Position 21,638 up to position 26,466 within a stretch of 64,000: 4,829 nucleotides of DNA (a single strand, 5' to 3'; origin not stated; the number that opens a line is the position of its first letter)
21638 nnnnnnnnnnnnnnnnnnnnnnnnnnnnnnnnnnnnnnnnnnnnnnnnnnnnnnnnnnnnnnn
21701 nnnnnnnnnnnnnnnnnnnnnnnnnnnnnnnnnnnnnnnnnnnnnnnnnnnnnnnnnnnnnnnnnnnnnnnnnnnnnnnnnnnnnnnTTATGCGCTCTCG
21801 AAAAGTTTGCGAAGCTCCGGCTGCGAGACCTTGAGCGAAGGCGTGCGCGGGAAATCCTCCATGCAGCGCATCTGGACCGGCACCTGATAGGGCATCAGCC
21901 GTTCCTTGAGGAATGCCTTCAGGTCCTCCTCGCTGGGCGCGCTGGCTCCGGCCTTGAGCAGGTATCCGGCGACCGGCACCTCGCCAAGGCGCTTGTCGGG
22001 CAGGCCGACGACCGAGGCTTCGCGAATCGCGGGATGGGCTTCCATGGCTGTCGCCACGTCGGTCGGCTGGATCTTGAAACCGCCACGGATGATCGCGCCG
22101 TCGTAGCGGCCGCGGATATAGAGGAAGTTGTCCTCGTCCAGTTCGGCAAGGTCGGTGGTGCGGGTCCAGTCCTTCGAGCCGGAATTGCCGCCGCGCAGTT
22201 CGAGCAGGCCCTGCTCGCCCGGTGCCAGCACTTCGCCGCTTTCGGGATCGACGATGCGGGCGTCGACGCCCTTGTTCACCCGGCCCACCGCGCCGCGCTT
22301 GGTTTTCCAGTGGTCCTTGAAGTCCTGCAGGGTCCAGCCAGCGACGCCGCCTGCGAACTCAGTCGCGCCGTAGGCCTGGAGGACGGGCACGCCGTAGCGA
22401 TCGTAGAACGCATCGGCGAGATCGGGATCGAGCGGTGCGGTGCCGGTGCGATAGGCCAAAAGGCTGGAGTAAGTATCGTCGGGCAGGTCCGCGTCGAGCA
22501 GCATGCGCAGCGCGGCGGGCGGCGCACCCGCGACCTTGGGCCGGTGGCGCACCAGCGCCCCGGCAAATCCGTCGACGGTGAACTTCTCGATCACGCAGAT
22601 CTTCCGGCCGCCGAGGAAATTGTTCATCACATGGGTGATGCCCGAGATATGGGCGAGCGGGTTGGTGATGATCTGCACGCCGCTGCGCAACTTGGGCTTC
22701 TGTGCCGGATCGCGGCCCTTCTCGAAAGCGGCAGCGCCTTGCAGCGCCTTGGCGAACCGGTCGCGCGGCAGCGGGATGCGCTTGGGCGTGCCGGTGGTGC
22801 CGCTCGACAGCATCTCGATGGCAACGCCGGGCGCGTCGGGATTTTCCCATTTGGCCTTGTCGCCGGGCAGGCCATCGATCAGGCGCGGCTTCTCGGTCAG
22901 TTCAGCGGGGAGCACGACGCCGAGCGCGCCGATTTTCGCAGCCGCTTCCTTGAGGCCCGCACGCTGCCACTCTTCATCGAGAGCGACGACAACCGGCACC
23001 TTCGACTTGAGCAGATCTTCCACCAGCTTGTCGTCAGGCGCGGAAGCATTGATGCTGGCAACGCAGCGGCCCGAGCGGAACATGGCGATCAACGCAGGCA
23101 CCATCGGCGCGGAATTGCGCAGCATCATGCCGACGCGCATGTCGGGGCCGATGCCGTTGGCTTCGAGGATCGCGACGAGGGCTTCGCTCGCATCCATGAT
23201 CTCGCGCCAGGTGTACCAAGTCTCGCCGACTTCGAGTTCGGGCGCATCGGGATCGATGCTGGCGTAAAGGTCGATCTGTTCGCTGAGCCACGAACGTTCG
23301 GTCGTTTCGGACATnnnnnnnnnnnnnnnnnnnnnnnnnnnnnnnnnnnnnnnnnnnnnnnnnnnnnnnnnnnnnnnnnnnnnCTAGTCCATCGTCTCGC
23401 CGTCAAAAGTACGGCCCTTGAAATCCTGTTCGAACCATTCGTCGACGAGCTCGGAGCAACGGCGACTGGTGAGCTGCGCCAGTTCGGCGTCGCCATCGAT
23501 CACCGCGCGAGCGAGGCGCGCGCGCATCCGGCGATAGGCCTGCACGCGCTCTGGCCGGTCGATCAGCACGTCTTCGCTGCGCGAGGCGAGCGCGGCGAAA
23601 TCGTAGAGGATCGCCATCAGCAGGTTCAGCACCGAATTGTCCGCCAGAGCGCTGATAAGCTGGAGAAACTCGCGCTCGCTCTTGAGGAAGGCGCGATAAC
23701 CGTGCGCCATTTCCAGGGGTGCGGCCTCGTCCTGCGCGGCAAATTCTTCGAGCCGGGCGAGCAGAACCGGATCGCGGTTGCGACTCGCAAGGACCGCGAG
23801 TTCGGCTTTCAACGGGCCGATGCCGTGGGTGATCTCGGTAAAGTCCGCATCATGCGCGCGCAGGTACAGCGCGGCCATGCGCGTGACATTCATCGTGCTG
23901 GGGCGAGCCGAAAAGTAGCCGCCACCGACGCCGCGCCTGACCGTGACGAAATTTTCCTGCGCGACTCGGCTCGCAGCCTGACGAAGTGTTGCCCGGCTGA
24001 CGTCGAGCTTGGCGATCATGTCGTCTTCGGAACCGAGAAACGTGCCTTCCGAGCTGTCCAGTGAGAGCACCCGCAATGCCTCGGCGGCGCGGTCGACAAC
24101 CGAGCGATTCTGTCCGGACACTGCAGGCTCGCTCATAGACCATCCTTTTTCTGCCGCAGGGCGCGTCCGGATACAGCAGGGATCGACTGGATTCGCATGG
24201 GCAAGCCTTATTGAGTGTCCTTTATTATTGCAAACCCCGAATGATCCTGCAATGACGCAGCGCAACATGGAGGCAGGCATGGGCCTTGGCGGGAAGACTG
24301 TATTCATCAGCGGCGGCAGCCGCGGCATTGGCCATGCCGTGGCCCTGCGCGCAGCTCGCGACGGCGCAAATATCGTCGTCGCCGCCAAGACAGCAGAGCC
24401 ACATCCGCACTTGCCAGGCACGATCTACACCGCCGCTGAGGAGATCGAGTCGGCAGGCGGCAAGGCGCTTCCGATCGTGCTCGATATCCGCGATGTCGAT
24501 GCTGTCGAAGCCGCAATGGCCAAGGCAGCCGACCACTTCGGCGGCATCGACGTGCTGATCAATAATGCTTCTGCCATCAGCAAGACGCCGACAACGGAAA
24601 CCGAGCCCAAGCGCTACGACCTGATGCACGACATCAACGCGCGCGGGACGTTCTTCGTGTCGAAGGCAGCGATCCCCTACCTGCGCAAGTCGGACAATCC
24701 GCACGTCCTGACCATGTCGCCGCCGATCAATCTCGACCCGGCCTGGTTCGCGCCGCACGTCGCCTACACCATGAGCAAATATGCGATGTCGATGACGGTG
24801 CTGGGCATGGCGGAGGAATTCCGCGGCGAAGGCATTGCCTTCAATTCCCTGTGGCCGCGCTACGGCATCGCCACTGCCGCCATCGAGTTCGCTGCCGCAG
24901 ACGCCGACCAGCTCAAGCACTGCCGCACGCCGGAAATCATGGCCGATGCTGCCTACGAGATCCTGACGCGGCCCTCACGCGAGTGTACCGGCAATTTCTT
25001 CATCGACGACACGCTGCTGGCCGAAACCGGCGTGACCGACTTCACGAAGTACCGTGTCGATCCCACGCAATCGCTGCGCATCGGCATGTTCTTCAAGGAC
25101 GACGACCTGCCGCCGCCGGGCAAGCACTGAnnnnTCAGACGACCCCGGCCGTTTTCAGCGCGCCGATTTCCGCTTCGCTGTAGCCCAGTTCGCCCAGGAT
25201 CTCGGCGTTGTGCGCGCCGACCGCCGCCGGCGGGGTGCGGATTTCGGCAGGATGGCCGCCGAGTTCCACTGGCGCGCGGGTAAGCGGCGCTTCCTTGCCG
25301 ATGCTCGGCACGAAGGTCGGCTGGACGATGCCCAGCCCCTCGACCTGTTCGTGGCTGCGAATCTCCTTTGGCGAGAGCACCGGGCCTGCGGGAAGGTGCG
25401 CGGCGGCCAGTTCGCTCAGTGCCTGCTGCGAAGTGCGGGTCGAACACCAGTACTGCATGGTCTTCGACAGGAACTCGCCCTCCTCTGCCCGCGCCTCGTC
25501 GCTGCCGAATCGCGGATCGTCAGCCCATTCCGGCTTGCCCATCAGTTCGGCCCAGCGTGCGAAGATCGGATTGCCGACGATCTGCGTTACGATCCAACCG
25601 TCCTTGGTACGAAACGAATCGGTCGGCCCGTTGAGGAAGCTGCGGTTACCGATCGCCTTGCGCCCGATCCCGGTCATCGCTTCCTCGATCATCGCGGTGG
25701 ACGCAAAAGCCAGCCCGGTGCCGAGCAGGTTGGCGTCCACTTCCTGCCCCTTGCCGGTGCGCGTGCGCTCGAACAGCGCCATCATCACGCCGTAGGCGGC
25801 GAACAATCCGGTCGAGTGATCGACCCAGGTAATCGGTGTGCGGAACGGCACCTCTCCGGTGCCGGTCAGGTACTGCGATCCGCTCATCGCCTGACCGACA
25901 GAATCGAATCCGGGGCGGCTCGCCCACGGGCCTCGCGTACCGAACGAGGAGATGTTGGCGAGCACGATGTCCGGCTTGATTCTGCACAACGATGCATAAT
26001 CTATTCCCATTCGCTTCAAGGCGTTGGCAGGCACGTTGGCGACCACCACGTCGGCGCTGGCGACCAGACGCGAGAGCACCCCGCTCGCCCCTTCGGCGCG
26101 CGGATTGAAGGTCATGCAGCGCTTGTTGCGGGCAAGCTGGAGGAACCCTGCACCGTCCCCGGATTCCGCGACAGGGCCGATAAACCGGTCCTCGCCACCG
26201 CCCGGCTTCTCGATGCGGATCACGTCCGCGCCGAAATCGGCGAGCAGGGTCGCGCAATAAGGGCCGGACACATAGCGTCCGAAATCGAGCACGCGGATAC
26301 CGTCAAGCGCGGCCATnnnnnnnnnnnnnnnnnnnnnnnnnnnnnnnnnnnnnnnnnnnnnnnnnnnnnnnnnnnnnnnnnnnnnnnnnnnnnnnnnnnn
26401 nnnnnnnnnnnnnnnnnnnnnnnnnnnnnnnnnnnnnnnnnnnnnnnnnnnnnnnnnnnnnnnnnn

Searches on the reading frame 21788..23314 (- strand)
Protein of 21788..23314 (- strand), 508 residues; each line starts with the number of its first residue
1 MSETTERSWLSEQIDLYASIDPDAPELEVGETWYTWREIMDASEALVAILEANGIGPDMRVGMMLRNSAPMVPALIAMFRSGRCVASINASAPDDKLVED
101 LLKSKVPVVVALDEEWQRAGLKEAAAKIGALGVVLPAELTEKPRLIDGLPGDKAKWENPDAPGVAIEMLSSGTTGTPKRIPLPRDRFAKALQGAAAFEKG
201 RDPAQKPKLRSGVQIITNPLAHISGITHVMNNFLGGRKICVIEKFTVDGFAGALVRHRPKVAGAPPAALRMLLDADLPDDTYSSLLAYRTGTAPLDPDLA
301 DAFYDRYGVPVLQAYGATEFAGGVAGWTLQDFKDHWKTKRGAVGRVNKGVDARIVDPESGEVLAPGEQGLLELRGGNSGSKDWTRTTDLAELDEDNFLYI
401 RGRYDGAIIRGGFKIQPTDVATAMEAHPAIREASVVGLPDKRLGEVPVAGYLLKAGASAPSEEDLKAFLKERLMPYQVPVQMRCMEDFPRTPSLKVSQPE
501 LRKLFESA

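Call 9: search_protein_families(library=pfam, proteins=[window:21788-23314:-], max_evalue=0.00001)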
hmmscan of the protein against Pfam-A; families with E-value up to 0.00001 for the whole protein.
window:21788-23314:- (508 aa): 2 families
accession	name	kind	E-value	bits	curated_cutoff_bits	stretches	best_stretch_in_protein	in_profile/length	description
PF00501.34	AMP-binding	-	5.5e-49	167.4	29.9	1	21-376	8-377/384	AMP-binding enzyme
PF13193.12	AMP-binding_C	-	1.3e-13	52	24.5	1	422-495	4-76/76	AMP-binding enzyme C-terminal domain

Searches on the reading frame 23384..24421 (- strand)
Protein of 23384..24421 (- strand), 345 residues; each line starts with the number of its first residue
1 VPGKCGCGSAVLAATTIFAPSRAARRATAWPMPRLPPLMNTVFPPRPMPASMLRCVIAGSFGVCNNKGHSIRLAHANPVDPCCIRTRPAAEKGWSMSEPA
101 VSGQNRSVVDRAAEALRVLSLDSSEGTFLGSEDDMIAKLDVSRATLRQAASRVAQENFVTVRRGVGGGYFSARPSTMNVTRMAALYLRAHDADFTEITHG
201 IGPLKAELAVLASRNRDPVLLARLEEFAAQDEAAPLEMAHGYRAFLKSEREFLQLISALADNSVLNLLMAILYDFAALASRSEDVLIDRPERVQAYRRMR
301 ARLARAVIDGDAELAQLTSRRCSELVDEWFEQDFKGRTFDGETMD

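Call 9: search_protein_families(library=pfam, proteins=[window:23384-24421:-], max_evalue=0.00001)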
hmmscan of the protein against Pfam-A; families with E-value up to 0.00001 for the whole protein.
window:23384-24421:- (345 aa): 1 family
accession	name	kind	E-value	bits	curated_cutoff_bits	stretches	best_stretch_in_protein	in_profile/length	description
PF07729.17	FCD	-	3e-06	28.1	24.3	1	206-321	11-121/125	FCD domain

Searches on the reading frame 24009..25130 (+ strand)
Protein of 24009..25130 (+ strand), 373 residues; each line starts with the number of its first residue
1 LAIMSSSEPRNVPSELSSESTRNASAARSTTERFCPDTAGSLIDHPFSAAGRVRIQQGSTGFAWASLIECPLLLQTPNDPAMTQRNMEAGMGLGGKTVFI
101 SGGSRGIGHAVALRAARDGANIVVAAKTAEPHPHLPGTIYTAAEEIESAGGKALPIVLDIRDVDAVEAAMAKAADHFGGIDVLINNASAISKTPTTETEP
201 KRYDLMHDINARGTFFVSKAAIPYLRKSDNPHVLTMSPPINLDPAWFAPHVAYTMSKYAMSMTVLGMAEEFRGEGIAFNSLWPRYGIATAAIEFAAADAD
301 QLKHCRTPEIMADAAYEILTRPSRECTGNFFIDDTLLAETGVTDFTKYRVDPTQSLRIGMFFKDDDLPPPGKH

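Call 9: search_protein_families(library=pfam, proteins=[window:24009-25130:+], max_evalue=0.00001)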
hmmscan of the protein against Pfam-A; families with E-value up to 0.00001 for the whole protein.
window:24009-25130:+ (373 aa): 2 families
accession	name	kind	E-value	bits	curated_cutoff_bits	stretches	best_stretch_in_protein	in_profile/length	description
PF00106.31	adh_short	-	4.1e-32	111.7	26.6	1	96-285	1-181/195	short chain dehydrogenase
PF13561.12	adh_short_C2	-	2e-26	93.4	27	1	105-305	6-194/236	Enoyl-(Acyl carrier protein) reductase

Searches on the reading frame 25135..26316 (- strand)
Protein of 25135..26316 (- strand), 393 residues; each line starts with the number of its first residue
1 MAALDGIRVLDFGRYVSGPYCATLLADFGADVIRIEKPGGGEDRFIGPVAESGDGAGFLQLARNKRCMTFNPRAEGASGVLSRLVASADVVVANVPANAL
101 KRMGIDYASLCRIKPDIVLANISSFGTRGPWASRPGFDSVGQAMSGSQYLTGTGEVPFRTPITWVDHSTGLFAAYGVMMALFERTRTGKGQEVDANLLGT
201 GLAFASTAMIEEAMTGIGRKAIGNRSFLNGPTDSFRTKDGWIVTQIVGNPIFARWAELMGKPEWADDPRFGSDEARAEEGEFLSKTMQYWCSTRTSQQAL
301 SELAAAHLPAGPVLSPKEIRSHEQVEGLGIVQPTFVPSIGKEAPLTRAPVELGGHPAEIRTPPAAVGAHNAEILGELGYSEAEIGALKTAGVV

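Call 9: search_protein_families(library=pfam, proteins=[window:25135-26316:-], max_evalue=0.00001)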
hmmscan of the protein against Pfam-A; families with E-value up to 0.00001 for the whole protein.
window:25135-26316:- (393 aa): 1 family
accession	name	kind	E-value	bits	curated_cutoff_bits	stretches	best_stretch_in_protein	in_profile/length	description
PF02515.22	CoA_transf_3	-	5.5e-107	358.5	23.3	1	4-370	1-366/366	CoA-transferase family III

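Call 27: search_protein_families(library=ncbifam, proteins=[window:25135-26316:-], max_evalue=0.00001)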
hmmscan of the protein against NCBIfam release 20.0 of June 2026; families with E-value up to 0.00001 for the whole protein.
window:25135-26316:- (393 aa): 7 families
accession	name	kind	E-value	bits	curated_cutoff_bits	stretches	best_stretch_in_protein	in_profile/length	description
NF052585.1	SucGlutTfsCaiB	equivalog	4.4e-61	206.6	750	1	3-381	7-392/394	succinate--glutarate CoA-transferase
NF003809.0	PRK05398.1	subfamily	1.4e-59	201.8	442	2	2-197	3-200/416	formyl-CoA transferase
TIGR03253.1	oxalate_frc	equivalog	6.6e-56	189.8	504.2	2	2-197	2-199/416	formyl-CoA transferase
NF041294.1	Scnl_mescCoAtase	equivalog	1e-50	173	700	1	1-374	1-380/381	succinyl-CoA:mesaconate CoA-transferase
NF008511.0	PRK11430.1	equivalog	4.7e-43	147.8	522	1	4-320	10-327/381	CoA:oxalate CoA-transferase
NF002914.1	PRK03525.1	equivalog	2.5e-28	99.1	413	1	3-393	9-397/400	L-carnitine CoA-transferase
TIGR04253.1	mesacon_CoA_iso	equivalog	1.9e-15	56.7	725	1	4-393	3-400/403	2-methylfumaryl-CoA isomerase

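Call 63: search_solved_structures(query=window:25135-26316:-, max_evalue=1e-30)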
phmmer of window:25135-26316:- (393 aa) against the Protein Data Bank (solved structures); distinct sequences matched with E-value up to 1e-30: 23.
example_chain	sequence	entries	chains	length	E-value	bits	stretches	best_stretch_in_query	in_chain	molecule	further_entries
9br7_A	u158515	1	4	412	1.4e-52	182.4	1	3-393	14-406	Succinate--hydroxymethylglutarate CoA-transferase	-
9br6_A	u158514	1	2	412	2.8e-52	181.3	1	3-393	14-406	Succinate--hydroxymethylglutarate CoA-transferase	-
4ed9_A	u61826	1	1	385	2.3e-49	171.8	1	3-366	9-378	CAIB/BAIF family protein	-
3ubm_A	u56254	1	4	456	2.7e-43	151.8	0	3-198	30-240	Formyl-CoA:oxalate CoA-transferase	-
1pqy_A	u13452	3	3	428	6.8e-42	147.2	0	3-198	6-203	Hypothetical protein yfdW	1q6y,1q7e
1pt5_A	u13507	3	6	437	7.3e-42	147.1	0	3-198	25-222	Hypothetical protein yfdW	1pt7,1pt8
10uh_A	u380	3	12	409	1.6e-40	142.6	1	4-393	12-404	Formyl-coenzyme a transferase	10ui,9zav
9fn0_B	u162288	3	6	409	1.1e-39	139.8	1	3-387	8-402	Subunit of Benzylsuccinate CoA-transferase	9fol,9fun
4hl6_A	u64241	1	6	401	1.3e-36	129.7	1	4-322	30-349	Uncharacterized protein YfdE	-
9fn0_A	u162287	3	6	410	3.1e-33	118.7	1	7-392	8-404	Subunit of Benzylsuccinate CoA-transferase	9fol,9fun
5yit_A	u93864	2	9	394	3.4e-33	118.5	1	3-374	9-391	CoA transferase III | Uncharacterized protein Rv3272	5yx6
2vjo_A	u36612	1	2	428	7.4e-33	117.4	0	3-195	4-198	FORMYL-COENZYME A TRANSFERASE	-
2vjq_A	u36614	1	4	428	7.9e-33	117.3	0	3-195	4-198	FORMYL-COENZYME A TRANSFERASE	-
2vjp_A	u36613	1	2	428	8.1e-33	117.3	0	3-195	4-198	FORMYL-COENZYME A TRANSFERASE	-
1p5h_A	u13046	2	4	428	1e-32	117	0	3-195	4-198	Formyl-coenzyme A transferase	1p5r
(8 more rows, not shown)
